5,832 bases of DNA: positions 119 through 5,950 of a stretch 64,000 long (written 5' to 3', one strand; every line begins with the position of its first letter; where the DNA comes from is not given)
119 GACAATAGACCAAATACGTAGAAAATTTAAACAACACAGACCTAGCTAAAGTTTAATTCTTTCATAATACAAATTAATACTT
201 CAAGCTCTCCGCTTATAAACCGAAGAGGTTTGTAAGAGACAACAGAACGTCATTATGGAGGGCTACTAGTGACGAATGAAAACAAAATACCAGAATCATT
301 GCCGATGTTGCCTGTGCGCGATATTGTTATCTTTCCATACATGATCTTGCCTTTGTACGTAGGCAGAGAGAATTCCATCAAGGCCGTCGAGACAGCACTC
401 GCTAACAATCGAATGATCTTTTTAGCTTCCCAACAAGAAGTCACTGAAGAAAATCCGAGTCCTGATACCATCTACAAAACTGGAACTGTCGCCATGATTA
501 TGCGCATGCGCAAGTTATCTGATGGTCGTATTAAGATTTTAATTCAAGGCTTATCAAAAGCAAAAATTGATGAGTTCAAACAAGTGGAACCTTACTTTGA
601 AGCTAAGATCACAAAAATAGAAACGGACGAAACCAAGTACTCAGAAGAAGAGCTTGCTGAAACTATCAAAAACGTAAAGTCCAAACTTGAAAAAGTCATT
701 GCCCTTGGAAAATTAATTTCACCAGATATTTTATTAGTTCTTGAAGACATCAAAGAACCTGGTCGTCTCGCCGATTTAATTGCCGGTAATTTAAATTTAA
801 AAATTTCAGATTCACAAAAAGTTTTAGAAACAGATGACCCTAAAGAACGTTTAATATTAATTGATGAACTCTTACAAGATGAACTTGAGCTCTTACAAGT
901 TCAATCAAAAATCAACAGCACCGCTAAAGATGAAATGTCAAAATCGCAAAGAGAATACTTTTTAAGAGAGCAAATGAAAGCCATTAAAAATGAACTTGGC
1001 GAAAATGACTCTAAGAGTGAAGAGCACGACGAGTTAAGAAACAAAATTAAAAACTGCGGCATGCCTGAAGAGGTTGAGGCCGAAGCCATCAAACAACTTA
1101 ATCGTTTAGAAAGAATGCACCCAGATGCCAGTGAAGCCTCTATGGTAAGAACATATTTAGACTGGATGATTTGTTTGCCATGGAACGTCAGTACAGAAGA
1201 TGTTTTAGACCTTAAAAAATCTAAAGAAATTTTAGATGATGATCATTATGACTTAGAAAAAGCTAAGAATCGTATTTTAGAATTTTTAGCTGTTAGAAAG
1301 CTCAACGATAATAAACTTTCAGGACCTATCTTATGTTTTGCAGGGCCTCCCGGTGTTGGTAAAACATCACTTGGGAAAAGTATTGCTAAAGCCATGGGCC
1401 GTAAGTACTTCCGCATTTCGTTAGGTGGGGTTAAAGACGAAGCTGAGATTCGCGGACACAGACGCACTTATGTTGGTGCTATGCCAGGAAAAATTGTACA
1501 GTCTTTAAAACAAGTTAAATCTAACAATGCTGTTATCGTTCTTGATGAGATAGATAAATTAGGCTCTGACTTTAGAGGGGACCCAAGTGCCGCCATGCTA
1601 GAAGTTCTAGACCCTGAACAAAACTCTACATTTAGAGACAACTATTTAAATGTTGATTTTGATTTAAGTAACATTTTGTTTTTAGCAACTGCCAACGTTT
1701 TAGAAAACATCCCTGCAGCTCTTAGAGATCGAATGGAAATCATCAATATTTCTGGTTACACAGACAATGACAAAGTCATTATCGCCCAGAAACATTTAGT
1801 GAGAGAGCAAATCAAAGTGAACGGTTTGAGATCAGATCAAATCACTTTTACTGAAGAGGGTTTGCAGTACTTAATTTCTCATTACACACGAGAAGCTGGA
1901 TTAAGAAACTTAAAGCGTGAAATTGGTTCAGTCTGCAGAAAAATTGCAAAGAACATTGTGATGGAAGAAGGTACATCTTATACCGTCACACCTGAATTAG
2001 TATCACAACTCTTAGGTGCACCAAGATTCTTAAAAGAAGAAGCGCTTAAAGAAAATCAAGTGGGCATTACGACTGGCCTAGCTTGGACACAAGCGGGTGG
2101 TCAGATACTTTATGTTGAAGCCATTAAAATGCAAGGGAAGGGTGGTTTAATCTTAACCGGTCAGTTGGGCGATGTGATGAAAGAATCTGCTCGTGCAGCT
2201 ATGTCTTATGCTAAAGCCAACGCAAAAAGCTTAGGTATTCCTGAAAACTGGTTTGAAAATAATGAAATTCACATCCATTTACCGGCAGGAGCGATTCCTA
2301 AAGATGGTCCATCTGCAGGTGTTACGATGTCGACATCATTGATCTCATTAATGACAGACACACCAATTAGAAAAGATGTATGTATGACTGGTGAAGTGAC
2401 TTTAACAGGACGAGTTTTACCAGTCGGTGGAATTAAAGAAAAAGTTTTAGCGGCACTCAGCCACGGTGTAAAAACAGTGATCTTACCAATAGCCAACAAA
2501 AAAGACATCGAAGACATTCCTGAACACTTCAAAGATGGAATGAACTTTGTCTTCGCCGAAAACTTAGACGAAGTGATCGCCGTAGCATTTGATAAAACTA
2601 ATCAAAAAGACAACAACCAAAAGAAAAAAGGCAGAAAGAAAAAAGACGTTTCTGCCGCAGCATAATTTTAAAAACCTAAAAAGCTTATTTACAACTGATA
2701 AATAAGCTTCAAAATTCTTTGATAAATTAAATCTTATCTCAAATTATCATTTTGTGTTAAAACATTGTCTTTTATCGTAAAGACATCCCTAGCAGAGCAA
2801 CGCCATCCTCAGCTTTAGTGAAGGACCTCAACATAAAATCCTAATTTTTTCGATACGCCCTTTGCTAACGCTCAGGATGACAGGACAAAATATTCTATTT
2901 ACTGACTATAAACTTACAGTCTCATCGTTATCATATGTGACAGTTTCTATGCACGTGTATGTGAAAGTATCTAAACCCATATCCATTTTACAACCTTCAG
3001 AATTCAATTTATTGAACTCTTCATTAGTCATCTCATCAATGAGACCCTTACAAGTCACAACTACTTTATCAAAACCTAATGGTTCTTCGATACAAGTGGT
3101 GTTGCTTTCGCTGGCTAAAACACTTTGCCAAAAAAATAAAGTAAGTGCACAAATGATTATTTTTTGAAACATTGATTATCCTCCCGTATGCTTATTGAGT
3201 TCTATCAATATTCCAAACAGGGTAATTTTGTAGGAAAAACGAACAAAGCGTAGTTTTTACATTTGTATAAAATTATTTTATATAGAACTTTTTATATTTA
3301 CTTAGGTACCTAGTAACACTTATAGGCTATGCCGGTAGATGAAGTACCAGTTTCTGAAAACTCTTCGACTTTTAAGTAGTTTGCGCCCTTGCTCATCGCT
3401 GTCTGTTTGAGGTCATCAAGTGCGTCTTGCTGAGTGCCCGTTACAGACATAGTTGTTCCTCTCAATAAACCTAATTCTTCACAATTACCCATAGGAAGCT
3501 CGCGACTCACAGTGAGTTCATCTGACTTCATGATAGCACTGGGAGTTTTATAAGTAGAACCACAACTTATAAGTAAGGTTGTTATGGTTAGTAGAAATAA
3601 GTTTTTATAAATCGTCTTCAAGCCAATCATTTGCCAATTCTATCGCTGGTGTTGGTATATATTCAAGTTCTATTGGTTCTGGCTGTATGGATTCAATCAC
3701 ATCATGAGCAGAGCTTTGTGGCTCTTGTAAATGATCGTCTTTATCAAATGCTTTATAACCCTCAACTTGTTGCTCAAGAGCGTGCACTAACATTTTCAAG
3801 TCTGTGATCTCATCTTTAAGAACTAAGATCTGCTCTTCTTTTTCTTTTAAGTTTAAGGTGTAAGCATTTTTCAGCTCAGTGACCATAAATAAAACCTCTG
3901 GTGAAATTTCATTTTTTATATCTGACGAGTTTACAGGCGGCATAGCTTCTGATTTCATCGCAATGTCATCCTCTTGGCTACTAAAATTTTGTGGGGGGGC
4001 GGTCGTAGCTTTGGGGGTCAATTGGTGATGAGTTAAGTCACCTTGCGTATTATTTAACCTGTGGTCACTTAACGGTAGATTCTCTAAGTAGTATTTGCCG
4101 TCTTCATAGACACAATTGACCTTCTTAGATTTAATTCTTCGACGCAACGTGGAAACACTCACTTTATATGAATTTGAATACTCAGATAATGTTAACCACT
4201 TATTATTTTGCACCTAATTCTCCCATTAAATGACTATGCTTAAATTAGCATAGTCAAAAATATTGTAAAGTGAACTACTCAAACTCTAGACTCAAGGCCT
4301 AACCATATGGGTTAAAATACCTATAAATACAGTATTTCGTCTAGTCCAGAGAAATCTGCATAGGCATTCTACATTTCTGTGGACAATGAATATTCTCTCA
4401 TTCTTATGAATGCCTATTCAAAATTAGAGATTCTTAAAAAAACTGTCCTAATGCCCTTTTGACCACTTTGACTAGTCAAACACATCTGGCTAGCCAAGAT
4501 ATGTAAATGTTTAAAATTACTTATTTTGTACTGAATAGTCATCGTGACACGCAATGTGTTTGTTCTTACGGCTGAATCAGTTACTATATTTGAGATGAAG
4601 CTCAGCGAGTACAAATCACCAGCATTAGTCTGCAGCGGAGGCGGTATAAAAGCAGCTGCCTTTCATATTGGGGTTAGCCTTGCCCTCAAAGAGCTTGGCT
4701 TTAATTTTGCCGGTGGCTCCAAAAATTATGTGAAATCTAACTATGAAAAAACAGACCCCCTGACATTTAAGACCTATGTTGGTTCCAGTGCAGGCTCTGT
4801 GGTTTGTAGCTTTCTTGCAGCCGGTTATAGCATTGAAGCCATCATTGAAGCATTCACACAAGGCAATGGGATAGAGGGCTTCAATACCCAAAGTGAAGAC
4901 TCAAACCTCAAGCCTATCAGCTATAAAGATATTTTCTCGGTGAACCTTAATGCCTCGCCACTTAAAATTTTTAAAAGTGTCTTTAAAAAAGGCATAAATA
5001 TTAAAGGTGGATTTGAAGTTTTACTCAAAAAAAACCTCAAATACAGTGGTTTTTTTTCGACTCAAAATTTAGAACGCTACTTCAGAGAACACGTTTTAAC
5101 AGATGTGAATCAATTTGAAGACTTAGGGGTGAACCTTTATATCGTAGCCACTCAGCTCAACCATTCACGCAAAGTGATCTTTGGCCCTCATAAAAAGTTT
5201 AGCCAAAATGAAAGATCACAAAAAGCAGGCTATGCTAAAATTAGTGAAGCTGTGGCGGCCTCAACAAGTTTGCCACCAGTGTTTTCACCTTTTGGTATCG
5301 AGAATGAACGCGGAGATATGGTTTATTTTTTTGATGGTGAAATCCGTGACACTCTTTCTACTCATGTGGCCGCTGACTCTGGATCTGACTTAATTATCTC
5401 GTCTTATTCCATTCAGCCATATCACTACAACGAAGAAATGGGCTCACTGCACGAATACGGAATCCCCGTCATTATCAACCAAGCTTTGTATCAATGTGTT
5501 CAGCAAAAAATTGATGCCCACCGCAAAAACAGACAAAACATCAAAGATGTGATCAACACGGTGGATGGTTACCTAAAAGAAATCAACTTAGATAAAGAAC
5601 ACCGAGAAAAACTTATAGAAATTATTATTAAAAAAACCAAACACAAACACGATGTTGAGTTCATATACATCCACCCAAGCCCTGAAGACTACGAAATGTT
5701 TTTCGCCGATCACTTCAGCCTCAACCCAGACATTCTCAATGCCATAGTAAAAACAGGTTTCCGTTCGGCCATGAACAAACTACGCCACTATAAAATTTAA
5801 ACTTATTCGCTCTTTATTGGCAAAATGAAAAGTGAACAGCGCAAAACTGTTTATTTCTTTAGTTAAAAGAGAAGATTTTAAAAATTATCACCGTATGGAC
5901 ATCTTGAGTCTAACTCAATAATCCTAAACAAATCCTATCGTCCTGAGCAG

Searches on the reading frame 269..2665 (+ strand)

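Call 84: search_protein_families(library=pfam, max_evalue=0.00001, proteins=[window:269-2665:+])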
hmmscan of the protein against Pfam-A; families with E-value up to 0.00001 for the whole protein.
window:269-2665:+ (798 aa): 7 families
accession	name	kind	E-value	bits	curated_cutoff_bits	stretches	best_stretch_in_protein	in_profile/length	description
PF05362.19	Lon_C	-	2.4e-88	295.5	21.1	1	573-774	2-203/205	Lon protease (S16) C-terminal proteolytic domain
PF02190.22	LON_substr_bdg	-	2.1e-53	181.7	28.7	1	11-203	2-199/200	ATP-dependent protease La (LON) substrate-binding domain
PF00004.35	AAA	-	1.4e-26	94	21.2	1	355-492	1-126/131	ATPase family associated with various cellular activities (AAA)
PF22667.2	Lon_lid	-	1.2e-21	76.5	27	1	516-567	1-52/57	Lon protease AAA+ ATPase lid domain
PF07728.20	AAA_5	-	3.1e-09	37.4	22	1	355-489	2-139/139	AAA domain (dynein-related subfamily)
PF13541.12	ChlI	-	2.1e-08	34.5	27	1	623-743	8-121/121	Subunit ChlI of Mg-chelatase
PF07724.20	AAA_2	-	9.1e-07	29.5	27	0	356-485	7-133/166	AAA domain (Cdc48 subfamily)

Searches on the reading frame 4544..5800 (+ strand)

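Call 84: search_protein_families(library=pfam, max_evalue=0.00001, proteins=[window:4544-5800:+])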
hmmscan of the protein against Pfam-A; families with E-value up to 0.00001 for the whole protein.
window:4544-5800:+ (418 aa): 1 family
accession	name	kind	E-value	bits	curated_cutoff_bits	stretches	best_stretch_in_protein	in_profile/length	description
PF01734.28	Patatin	-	5.2e-18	66.4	27.7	1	28-276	1-190/191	Patatin-like phospholipase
